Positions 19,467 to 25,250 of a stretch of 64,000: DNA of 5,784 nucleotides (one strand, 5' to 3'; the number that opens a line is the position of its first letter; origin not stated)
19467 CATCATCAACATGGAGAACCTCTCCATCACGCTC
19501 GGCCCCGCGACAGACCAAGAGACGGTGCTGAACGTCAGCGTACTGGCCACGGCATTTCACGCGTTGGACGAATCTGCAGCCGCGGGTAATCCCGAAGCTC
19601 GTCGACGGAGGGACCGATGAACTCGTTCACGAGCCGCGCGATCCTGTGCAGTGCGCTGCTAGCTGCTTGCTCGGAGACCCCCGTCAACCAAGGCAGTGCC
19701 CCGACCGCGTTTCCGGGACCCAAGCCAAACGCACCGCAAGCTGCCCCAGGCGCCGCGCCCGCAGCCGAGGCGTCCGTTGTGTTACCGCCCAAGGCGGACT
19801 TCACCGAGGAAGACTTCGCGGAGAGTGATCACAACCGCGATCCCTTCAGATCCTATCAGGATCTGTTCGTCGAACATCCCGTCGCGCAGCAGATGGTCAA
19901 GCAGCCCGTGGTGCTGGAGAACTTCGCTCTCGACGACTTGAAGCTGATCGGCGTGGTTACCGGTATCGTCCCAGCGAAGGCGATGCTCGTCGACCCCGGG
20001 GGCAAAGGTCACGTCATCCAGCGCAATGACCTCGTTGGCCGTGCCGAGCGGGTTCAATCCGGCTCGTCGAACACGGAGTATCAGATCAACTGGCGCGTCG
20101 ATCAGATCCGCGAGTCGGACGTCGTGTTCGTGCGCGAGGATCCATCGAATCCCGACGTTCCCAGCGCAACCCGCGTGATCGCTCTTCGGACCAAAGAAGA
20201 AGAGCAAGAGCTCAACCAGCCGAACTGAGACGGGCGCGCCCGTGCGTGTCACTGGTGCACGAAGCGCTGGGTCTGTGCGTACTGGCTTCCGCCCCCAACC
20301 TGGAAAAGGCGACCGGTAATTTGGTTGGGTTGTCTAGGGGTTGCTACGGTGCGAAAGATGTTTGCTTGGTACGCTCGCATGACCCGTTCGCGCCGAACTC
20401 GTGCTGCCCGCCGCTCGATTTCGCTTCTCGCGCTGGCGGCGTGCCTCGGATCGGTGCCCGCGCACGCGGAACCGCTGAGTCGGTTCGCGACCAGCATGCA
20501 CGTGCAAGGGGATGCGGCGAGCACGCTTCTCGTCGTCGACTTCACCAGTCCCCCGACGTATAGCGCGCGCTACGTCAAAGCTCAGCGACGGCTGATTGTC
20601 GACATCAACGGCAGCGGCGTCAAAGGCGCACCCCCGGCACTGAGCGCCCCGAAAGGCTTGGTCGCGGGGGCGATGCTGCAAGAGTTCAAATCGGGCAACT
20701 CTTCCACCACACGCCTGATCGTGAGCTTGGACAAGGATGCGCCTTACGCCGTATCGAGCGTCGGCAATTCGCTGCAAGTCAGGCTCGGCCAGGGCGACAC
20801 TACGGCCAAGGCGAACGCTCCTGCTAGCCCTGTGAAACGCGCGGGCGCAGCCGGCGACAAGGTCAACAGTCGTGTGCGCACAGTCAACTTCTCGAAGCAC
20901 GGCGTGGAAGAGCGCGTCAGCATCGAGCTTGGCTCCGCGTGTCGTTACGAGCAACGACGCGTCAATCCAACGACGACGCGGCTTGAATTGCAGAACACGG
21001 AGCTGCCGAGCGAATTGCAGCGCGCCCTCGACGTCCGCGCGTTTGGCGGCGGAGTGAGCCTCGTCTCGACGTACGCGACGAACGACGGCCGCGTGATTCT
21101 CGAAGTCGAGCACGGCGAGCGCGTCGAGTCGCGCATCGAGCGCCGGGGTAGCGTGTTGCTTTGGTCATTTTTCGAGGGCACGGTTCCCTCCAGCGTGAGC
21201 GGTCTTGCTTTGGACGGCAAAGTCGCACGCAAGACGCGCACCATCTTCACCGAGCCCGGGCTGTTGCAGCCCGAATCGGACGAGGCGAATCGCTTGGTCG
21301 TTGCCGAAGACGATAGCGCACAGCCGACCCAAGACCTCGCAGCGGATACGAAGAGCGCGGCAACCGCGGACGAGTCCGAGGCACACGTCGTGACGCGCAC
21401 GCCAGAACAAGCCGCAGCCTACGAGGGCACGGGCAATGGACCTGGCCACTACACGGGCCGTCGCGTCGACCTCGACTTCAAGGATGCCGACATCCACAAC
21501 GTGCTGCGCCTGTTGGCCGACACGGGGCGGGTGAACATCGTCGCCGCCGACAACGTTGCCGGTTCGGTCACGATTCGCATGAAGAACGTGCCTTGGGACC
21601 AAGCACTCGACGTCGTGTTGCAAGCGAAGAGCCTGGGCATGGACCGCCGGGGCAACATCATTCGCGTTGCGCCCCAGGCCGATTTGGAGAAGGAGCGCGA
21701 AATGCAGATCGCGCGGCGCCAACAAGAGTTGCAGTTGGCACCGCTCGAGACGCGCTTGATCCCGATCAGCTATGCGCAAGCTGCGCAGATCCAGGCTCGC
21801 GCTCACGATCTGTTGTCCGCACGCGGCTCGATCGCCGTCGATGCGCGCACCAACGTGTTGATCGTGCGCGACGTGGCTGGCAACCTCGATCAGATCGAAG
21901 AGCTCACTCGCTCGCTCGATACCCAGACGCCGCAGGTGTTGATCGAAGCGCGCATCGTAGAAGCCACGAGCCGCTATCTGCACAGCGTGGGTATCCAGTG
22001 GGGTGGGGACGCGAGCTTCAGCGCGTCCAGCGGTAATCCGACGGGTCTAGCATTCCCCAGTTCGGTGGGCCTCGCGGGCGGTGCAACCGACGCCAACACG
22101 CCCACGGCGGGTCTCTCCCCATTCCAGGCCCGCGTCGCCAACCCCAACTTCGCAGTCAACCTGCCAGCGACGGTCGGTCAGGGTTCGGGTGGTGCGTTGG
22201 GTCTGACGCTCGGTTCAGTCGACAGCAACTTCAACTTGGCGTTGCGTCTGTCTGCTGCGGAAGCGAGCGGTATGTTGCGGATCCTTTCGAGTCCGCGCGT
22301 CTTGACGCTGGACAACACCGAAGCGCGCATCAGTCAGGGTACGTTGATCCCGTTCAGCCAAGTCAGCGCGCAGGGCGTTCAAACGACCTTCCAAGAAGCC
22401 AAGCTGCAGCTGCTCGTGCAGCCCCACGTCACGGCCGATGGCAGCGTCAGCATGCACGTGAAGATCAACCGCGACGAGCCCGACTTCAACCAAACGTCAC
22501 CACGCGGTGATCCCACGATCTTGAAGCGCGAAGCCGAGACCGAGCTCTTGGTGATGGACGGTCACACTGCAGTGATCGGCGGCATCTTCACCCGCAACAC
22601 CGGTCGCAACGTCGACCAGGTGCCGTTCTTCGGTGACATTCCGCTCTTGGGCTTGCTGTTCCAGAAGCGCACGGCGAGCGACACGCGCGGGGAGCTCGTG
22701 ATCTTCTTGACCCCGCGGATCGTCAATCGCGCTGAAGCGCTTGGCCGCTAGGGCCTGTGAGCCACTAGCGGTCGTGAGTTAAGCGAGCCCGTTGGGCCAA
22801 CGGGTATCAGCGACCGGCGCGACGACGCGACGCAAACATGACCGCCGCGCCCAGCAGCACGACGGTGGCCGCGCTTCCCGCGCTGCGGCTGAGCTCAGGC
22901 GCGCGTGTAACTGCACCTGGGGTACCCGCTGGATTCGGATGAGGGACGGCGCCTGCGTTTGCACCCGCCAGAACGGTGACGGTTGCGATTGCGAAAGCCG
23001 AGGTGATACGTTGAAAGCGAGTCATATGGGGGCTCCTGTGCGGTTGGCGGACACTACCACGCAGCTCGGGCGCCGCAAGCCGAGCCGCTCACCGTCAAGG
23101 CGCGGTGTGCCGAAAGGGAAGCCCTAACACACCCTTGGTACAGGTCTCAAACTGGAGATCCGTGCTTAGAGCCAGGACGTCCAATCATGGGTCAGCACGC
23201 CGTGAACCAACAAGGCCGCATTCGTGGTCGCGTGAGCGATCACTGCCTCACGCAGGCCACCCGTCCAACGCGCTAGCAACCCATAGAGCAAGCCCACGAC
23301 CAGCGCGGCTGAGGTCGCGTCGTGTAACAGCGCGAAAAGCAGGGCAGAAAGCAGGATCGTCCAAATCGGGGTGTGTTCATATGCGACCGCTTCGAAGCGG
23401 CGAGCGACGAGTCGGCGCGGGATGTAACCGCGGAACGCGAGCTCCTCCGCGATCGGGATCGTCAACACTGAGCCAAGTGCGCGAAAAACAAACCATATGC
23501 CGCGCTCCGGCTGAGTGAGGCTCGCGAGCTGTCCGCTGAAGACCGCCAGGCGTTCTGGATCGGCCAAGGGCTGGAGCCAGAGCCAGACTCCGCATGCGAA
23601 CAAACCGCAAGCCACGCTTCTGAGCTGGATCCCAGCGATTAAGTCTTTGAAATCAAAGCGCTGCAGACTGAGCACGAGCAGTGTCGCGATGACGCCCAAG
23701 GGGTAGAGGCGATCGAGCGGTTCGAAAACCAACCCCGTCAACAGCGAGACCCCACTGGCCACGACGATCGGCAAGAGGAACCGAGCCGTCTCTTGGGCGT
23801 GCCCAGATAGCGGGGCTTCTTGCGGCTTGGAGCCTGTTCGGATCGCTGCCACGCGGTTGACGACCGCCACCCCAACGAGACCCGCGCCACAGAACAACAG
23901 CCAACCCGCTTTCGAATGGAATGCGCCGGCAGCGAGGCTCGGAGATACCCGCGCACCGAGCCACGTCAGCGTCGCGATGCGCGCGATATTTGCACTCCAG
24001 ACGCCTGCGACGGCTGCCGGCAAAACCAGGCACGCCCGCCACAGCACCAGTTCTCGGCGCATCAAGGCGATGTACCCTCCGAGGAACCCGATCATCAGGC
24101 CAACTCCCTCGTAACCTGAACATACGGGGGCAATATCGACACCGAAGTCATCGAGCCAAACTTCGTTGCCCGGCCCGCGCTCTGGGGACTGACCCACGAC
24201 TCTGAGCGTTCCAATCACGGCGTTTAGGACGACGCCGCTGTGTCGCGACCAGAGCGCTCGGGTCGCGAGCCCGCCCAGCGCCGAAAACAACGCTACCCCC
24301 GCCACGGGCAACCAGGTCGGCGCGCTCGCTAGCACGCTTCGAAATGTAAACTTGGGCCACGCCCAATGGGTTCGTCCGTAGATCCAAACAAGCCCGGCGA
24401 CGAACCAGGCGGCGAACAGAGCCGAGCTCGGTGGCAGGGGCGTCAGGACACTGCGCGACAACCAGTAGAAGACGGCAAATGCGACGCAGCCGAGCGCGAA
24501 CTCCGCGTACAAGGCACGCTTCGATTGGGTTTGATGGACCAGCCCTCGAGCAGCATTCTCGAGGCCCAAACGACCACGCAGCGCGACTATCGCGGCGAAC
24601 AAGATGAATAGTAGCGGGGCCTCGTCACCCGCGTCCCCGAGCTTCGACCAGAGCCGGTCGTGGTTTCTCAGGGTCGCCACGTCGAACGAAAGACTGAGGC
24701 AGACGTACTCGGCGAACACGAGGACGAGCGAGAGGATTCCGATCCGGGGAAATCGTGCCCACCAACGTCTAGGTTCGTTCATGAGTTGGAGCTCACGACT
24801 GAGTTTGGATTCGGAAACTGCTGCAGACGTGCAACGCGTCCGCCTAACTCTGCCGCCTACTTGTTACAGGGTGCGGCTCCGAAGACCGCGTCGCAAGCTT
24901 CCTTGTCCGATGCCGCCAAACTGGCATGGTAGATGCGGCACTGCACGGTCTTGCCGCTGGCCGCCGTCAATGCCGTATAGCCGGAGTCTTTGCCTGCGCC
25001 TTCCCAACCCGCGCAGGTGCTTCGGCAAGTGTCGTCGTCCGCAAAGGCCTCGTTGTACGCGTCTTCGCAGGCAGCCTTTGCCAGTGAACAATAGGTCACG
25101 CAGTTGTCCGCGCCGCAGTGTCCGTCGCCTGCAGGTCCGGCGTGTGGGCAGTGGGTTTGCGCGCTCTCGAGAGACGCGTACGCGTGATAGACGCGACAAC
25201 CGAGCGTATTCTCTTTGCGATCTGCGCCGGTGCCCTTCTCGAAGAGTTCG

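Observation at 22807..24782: Exosortase/CPBP-protease fusion with an adjacent 72-codon 'all-signal' substrate gene (APEL-TM-RRR tail)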

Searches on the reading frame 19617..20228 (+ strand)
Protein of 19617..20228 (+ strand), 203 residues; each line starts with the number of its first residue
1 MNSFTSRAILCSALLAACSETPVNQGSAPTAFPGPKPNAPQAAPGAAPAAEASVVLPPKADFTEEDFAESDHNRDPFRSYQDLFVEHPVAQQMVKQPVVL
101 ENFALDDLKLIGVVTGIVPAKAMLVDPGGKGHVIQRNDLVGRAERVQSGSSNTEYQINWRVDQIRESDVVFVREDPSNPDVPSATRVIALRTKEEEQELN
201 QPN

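Call 45: search_protein_families(library=pfam, proteins=[window:19617-20228:+], max_evalue=0.01)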
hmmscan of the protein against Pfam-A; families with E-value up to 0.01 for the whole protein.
window:19617-20228:+ (203 aa): 1 family
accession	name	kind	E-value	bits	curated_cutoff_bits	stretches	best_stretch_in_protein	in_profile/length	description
PF04351.19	PilP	-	0.00079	19.8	25.6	1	56-142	20-111/146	Pilus assembly protein, PilP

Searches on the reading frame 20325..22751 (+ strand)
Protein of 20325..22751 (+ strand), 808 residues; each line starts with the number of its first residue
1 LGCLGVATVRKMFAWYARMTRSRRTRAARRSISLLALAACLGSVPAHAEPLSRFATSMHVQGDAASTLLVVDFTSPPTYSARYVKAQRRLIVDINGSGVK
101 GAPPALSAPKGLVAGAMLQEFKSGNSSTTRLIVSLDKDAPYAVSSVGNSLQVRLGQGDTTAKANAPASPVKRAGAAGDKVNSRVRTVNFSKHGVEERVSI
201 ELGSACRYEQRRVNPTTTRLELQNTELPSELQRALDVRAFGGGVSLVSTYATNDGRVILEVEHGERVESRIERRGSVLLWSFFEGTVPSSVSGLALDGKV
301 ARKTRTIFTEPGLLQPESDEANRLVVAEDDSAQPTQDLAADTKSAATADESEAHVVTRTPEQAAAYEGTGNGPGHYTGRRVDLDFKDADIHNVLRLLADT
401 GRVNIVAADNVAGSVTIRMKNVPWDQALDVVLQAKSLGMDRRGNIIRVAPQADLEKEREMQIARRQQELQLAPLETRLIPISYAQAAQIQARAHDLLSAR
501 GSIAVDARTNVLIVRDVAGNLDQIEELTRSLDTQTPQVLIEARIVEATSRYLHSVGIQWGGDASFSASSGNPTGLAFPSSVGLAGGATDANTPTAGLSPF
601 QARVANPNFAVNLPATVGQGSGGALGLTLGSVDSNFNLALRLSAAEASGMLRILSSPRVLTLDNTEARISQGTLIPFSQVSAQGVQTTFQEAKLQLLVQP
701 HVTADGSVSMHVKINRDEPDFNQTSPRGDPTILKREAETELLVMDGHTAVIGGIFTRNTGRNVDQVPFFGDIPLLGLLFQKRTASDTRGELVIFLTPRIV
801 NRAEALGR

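Call 45: search_protein_families(library=pfam, proteins=[window:20325-22751:+], max_evalue=0.01)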
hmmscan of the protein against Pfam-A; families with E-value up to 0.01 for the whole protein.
window:20325-22751:+ (808 aa): 5 families
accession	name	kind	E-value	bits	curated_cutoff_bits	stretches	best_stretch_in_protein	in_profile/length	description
PF00263.26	Secretin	-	5.8e-44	150.1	27.5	1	645-800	2-168/169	Bacterial type II and III secretion system protein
PF11741.13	AMIN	-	4.2e-11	43.3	20.5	1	187-263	2-80/101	AMIN domain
PF03958.22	Secretin_N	-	6.3e-11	42.8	28.2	1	476-537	1-69/69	Bacterial type II/III secretion system short domain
PF07660.19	STN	-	1e-09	38.4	28.4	1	404-451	2-52/52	Secretin and TonB N terminus short domain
PF21305.2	type_II_gspD_N0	-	0.00085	19.6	27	1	383-432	1-51/71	GspD-like, N0 domain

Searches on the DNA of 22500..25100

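Call 59: search_rna_families(source=window, start=22500, end=25100, threshold=evalue, max_evalue=1)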
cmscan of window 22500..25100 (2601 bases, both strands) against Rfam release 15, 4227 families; matches with E-value up to 1: 0.
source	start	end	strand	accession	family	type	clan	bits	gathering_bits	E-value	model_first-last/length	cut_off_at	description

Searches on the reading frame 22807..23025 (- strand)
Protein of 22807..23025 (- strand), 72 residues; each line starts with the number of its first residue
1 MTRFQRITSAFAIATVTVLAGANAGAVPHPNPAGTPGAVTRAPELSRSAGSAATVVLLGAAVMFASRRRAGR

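Call 3: search_protein_families(library=ncbifam, proteins=[window:22807-23025:-], max_evalue=1)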
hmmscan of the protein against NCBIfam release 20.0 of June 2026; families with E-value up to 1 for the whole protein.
window:22807-23025:- (72 aa): 4 families
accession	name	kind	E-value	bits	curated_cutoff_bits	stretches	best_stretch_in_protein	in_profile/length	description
NF041528.1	strep_LAETG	domain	0.0037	17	30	1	49-69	15-35/35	LAETG motif-containing sortase-dependent surface protein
NF033846.1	Rumino_NPXTG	domain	0.092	13.1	23.5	1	50-69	10-29/30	NPXTG-anchored protein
NF040681.2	GPS-CTERM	domain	0.26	11.5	28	1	49-70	8-28/28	GPS-CTERM domain-containing protein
NF038083.1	CU044_5270_fam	subfamily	0.3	10.9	100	1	10-62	32-84/284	CU044_5270 family protein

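Call 4: search_protein_families(library=pfam, proteins=[window:22807-23025:-], max_evalue=1)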
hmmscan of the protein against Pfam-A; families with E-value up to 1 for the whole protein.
window:22807-23025:- (72 aa): 0 families

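Call 26: list_cluster_members(proteins=[window:22810-23025:-, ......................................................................, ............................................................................, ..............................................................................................])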
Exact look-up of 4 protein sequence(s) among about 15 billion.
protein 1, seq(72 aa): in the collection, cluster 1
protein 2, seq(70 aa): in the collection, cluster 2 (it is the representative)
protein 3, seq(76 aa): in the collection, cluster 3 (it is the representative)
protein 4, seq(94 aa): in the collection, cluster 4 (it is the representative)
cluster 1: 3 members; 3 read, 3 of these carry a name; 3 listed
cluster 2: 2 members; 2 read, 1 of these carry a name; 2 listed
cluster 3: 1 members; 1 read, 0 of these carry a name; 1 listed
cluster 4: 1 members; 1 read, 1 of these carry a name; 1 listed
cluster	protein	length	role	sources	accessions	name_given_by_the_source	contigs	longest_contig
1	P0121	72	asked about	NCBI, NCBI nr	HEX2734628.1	MAG TPA: hypothetical protein VHM70_23650 [Polyangiaceae bacterium] | hypothetical protein [Polyangiaceae bacterium]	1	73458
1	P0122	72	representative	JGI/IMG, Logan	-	hypothetical protein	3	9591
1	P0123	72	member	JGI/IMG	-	hypothetical protein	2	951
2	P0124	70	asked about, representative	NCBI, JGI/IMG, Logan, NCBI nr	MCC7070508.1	MAG: hypothetical protein IT383_04240 [Deltaproteobacteria bacterium] | hypothetical protein [Deltaproteobacteria bacterium]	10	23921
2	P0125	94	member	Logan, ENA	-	-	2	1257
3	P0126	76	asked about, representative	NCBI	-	-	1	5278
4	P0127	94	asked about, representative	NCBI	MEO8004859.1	MAG: hypothetical protein ABI771_08135 [Betaproteobacteria bacterium]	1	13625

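Call 28: find_encoding_contigs(protein=P0122, flank=5000, max_places=6)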
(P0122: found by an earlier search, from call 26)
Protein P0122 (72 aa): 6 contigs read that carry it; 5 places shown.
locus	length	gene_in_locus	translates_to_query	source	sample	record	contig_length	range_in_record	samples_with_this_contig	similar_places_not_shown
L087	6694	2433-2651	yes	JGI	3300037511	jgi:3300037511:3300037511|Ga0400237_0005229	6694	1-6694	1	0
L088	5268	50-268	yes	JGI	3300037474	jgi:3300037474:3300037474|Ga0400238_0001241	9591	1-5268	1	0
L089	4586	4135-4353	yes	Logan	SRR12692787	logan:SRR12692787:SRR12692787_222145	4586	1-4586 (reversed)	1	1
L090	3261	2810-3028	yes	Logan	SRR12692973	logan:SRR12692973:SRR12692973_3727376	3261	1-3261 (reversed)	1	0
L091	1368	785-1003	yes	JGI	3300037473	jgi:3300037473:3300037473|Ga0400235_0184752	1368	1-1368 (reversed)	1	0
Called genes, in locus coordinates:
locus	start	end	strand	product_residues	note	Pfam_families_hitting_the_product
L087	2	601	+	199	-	?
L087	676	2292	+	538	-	PF09721:Exosortase_EpsH, PF02517:Rce1-like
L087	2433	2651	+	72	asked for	-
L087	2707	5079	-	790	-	PF11741:AMIN (faint), PF07660:STN, PF03958:Secretin_N, PF00263:Secretin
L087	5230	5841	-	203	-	-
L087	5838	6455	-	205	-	PF04350:PilO, PF10741:T2SSM_b (faint)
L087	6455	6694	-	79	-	PF05137:PilN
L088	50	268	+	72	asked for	-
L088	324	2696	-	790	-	PF11741:AMIN (faint), PF07660:STN, PF03958:Secretin_N, PF00263:Secretin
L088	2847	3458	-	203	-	-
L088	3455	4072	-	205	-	PF04350:PilO, PF10741:T2SSM_b (faint)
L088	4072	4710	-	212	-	PF05137:PilN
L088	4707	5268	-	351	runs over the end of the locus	PF11104:PilM_2, PF14450:FtsA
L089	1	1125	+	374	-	?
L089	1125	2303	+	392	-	PF28386:BfoA_C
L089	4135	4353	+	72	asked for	-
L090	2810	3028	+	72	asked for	-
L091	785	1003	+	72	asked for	-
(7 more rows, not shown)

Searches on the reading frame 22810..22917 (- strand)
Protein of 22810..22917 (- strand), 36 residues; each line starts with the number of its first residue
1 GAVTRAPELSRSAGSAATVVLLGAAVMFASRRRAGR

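Call 11: search_protein_families(library=ncbifam, proteins=[window:22810-22917:-], max_evalue=10)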
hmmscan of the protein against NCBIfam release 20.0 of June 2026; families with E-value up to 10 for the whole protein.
seq(36 aa): 4 families
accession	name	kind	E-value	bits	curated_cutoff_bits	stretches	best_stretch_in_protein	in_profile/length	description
NF041528.1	strep_LAETG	domain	0.00053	19.7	30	1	13-33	15-35/35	LAETG motif-containing sortase-dependent surface protein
NF033846.1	Rumino_NPXTG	domain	0.0046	17.2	23.5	1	13-33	8-29/30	NPXTG-anchored protein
NF058582.1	Microco_LAVTG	domain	0.025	14.7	27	1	13-33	14-34/34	LAVTG motif-containing sortase-dependent surface protein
NF040681.2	GPS-CTERM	domain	0.028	14.6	28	1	13-34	8-28/28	GPS-CTERM domain-containing protein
